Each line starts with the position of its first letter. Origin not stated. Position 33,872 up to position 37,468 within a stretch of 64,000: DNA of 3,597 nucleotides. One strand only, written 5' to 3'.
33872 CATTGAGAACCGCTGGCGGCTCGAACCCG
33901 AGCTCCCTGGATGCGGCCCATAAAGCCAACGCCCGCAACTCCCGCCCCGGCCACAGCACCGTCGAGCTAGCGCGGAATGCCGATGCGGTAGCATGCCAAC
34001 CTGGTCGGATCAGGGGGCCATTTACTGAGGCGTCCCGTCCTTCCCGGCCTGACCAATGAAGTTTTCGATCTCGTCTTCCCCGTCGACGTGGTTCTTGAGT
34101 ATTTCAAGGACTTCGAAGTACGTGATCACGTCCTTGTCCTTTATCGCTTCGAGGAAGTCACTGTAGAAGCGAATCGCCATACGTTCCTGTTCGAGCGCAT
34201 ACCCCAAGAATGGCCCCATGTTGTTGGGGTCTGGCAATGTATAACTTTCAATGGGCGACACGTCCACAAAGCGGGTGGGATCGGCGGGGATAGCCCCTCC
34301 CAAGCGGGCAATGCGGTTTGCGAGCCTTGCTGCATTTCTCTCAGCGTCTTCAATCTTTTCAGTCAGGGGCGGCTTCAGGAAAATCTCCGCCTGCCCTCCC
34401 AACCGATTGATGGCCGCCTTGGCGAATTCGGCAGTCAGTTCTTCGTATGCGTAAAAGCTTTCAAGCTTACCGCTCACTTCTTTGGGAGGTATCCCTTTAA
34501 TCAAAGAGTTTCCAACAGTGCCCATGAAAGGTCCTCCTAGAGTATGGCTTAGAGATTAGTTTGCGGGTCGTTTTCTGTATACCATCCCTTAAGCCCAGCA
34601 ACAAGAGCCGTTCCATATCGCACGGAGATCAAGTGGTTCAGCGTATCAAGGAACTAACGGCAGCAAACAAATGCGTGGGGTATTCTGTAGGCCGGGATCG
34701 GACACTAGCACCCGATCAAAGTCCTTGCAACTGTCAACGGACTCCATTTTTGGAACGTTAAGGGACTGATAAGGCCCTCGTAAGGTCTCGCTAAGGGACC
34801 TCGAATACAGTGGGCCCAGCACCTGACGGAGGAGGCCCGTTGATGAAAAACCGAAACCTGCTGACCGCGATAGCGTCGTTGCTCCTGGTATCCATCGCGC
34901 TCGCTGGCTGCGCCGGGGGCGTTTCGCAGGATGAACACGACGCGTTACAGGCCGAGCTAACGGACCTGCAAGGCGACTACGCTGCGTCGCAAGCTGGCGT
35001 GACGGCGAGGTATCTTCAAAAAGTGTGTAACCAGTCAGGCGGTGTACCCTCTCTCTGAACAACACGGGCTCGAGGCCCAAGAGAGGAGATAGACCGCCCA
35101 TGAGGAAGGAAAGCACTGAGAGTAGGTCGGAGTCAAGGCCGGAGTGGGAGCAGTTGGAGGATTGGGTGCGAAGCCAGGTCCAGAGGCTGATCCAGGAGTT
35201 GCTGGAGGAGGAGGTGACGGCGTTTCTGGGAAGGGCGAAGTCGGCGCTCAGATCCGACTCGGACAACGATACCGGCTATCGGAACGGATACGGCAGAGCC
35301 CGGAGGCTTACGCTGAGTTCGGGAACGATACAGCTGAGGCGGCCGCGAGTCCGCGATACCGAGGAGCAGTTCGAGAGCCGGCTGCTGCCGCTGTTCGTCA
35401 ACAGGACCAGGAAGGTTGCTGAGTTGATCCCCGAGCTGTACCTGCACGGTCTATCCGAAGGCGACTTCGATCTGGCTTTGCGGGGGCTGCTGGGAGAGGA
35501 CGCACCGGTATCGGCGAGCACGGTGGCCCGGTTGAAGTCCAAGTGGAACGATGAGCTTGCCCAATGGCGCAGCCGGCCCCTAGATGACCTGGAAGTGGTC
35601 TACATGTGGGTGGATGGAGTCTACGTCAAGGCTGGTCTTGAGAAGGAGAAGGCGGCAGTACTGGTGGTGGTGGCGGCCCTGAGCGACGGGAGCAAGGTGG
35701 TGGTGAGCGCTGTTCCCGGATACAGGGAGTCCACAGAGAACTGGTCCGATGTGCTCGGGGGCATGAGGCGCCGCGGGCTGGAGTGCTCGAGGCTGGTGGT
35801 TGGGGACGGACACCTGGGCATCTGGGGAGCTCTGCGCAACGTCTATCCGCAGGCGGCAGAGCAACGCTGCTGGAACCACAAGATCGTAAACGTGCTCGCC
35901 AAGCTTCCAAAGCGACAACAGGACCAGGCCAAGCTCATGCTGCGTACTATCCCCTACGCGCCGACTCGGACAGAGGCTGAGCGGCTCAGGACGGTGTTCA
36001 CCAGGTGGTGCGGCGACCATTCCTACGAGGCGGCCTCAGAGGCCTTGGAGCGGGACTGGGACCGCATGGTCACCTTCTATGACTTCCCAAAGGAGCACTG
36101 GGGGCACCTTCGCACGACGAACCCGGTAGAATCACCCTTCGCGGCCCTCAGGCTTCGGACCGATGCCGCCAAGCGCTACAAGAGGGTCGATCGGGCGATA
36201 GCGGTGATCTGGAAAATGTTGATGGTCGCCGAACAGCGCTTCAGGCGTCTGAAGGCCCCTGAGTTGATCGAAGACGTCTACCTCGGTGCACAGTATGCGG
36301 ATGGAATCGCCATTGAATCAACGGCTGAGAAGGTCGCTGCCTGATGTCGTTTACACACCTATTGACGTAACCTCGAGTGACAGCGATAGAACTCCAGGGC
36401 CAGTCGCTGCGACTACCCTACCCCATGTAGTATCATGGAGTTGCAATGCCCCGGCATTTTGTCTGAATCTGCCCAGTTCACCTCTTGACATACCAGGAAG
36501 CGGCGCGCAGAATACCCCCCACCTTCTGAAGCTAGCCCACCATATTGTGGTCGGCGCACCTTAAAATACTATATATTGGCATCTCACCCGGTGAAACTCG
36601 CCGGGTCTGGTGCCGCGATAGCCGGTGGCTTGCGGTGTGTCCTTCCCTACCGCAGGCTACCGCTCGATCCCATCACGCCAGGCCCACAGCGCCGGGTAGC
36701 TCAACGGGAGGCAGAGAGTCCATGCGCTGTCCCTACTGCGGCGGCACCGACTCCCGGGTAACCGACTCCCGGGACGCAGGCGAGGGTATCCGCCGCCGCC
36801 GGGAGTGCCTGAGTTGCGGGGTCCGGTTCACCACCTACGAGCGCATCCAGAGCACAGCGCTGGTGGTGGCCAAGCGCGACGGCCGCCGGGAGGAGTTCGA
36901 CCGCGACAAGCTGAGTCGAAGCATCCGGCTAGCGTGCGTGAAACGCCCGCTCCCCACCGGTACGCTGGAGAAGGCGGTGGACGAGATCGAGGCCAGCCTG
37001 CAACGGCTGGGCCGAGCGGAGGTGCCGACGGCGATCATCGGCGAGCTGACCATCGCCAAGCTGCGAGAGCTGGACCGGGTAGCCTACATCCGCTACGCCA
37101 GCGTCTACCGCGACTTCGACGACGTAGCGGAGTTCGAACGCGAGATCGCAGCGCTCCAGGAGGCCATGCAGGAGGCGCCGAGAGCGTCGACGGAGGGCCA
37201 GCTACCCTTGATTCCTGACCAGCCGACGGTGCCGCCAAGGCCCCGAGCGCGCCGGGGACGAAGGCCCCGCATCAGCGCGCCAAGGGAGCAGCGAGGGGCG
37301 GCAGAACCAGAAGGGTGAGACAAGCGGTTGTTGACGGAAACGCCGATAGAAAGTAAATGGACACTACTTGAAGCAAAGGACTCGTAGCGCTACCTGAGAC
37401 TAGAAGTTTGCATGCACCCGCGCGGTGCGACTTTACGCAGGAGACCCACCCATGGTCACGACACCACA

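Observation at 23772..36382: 7.5-kb inversion between two inverted IS256 copies that split a large lipoprotein gene; 8-bp target duplications sit in inverted configuration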

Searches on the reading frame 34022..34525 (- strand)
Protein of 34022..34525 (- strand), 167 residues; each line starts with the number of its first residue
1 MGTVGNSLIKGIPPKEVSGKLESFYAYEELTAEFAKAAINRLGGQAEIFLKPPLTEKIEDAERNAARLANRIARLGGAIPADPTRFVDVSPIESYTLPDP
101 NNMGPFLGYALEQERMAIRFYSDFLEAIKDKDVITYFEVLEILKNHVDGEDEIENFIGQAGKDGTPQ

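Call 8: search_protein_families(library=pfam, proteins=[window:34022-34525:-])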
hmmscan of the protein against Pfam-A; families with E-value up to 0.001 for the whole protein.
window:34022-34525:- (167 aa): 1 family
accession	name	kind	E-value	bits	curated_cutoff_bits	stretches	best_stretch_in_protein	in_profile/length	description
PF00210.30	Ferritin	-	7e-06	26.5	24.5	1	54-159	37-138/142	Ferritin-like domain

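Call 9: find_encoding_contigs(protein=window:34022-34525:-, flank=10000, max_places=10)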
Protein window:34022-34525:- (167 aa): no gene with exactly this product is on record in the collection.

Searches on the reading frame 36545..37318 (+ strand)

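Call 8: search_protein_families(library=pfam, proteins=[window:36545-37318:+])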
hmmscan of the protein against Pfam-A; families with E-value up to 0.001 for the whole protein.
window:36545-37318:+ (257 aa): 2 families
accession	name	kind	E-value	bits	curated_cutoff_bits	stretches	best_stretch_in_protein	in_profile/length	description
PF03477.21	ATP-cone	-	2.5e-19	70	25.8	1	107-193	2-87/88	ATP cone domain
PF22811.2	Zn_ribbon_NrdR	-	9.4e-18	64.3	27.2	1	60-99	1-42/42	Transcriptional repressor NrdR-like, N-terminal domain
